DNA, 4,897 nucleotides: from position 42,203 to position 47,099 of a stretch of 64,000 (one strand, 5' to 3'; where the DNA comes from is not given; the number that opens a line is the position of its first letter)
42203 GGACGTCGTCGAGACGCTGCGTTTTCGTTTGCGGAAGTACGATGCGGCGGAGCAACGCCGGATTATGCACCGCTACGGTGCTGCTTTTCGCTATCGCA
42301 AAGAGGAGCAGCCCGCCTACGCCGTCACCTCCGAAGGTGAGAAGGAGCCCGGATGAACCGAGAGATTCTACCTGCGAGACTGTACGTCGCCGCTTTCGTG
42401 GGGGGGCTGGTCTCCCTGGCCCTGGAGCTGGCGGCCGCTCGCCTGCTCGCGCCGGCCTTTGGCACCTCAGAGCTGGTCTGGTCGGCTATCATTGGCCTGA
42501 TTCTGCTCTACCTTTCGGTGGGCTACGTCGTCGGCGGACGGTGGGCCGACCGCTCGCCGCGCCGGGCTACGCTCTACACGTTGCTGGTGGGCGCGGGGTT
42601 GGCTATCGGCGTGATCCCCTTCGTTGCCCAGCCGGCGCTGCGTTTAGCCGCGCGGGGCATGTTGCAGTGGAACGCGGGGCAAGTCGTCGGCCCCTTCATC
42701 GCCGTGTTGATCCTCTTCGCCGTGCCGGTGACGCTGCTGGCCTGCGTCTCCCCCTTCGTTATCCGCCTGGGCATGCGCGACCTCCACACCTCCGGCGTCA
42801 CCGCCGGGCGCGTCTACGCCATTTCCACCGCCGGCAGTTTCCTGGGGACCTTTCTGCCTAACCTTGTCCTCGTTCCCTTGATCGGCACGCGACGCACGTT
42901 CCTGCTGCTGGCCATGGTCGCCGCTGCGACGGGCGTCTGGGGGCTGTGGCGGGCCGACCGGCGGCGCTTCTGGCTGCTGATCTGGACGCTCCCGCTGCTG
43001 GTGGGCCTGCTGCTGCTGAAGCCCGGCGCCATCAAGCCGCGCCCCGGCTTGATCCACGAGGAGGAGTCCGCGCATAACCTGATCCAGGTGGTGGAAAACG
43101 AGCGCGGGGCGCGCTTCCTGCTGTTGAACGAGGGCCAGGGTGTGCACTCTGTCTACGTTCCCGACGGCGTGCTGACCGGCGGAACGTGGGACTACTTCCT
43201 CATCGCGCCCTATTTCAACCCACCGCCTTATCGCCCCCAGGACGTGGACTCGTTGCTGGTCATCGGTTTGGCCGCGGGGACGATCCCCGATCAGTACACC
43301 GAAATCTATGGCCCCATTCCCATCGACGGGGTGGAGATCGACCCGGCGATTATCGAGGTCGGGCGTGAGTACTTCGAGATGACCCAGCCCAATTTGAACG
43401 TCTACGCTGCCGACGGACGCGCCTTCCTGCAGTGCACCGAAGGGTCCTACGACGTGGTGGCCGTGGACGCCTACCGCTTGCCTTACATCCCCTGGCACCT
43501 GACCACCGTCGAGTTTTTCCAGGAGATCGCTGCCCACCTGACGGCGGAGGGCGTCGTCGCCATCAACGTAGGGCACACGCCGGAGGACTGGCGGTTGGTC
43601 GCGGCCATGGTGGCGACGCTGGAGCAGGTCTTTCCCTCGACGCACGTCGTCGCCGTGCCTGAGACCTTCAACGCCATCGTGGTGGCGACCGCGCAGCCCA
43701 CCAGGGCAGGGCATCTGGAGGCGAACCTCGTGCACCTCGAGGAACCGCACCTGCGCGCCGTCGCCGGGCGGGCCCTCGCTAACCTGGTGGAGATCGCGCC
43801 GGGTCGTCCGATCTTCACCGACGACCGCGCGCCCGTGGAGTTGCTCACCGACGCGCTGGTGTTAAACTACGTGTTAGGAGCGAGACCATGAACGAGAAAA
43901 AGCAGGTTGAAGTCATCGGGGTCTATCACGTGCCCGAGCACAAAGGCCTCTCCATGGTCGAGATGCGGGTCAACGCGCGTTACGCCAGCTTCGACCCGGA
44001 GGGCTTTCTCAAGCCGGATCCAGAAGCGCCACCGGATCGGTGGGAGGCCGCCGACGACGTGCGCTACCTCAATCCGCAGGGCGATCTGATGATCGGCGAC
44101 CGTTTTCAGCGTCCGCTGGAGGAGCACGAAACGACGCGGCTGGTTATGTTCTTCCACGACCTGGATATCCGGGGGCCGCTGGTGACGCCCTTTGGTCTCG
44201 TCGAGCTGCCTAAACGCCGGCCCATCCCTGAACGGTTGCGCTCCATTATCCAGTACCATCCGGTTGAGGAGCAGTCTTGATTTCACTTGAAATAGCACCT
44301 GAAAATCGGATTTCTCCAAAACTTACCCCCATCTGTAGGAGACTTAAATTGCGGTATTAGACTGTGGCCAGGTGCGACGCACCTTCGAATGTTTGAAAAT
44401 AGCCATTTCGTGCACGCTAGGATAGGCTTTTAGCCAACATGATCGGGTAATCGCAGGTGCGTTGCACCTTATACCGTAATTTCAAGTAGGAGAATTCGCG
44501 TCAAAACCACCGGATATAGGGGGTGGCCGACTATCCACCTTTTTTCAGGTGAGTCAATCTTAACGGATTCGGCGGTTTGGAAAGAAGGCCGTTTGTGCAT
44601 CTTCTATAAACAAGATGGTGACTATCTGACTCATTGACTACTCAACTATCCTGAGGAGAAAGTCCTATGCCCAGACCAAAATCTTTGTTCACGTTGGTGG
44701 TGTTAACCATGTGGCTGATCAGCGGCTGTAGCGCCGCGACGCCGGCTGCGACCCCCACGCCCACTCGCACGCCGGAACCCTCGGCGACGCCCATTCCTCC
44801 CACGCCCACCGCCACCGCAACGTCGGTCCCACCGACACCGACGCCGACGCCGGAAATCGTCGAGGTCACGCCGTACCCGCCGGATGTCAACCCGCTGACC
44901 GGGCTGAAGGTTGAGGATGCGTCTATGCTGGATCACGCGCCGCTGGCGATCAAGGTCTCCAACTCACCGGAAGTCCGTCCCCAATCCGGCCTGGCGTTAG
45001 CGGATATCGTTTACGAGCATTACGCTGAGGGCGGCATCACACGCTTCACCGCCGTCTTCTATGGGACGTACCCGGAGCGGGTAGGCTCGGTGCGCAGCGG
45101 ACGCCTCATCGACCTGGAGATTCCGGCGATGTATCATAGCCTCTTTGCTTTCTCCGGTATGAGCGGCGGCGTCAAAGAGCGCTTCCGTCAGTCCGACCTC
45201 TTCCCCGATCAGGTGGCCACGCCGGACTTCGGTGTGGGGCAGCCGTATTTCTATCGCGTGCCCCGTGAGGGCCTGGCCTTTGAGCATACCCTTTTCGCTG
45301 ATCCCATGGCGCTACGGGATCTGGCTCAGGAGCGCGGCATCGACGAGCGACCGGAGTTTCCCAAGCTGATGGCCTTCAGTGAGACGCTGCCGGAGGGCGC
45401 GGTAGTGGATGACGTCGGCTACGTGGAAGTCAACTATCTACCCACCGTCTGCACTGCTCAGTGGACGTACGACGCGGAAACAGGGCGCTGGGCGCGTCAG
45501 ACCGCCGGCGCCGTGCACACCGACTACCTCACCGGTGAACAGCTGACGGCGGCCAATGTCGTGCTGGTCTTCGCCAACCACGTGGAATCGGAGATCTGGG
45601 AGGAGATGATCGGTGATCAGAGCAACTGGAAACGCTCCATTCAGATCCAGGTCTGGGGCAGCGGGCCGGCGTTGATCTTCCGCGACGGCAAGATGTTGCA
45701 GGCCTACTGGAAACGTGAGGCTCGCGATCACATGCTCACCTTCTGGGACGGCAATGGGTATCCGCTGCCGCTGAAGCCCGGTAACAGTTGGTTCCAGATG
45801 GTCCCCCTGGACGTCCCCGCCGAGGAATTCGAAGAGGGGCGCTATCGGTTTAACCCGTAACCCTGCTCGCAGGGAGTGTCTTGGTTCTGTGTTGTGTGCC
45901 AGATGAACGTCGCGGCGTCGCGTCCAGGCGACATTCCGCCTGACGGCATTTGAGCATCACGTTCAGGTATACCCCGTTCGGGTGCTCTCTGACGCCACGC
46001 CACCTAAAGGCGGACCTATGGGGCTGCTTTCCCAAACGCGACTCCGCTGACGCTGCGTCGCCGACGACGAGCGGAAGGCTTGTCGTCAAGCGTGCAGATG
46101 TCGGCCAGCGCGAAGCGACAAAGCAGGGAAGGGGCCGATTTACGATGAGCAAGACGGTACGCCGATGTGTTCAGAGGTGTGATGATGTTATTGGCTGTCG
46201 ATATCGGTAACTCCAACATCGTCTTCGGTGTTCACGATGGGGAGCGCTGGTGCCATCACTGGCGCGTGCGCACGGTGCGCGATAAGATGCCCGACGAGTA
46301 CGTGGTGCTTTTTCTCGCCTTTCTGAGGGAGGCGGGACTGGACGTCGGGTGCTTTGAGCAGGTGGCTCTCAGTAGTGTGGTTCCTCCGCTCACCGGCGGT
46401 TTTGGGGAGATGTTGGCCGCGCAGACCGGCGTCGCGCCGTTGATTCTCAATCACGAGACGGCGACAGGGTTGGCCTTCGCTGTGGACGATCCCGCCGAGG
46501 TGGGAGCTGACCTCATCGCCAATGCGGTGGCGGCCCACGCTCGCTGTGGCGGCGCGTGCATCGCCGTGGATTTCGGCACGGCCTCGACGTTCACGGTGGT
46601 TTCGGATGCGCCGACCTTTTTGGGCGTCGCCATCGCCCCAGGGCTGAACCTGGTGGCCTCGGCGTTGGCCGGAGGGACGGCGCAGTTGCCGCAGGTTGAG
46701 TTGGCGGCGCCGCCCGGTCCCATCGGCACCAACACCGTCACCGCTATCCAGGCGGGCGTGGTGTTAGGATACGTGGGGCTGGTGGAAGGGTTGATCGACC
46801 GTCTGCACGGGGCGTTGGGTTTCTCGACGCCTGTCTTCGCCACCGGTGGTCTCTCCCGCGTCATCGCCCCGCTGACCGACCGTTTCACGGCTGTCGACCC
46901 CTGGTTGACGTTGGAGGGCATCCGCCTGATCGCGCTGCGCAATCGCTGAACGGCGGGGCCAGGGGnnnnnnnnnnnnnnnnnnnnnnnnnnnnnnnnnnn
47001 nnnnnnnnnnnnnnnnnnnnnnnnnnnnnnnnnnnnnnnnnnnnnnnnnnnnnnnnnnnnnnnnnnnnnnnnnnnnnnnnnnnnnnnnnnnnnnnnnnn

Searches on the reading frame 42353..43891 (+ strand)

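Call 68: search_protein_families(library=pfam, proteins=[window:42353-43891:+], max_evalue=0.0001)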
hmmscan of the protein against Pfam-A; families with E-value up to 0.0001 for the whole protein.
window:42353-43891:+ (512 aa): 1 family
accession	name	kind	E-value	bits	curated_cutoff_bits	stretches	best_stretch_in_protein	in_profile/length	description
PF01564.23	Spermine_synth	-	1.4e-10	41.5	22.9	1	324-444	45-172/186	Spermine/spermidine synthase domain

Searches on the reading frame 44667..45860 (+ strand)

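Call 69: search_protein_families(library=pfam, proteins=[window:44667-45860:+], max_evalue=0.0001)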
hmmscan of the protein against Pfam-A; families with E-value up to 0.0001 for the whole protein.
window:44667-45860:+ (397 aa): 2 families
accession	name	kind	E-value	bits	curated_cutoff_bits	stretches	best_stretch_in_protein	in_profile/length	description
PF11258.13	DUF3048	-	9.1e-31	107.4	25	1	77-225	1-147/148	Protein of unknown function (DUF3048) N-terminal domain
PF17479.7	DUF3048_C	-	1.4e-22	80.7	25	1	263-375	10-113/114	Protein of unknown function (DUF3048) C-terminal domain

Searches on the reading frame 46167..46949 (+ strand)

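Call 69: search_protein_families(library=pfam, proteins=[window:46167-46949:+], max_evalue=0.0001)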
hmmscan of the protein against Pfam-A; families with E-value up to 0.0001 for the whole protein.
window:46167-46949:+ (260 aa): 1 family
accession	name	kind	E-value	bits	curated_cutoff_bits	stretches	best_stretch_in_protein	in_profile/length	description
PF03309.20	Pan_kinase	-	2e-62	211.2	24.7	1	8-212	1-205/205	Type III pantothenate kinase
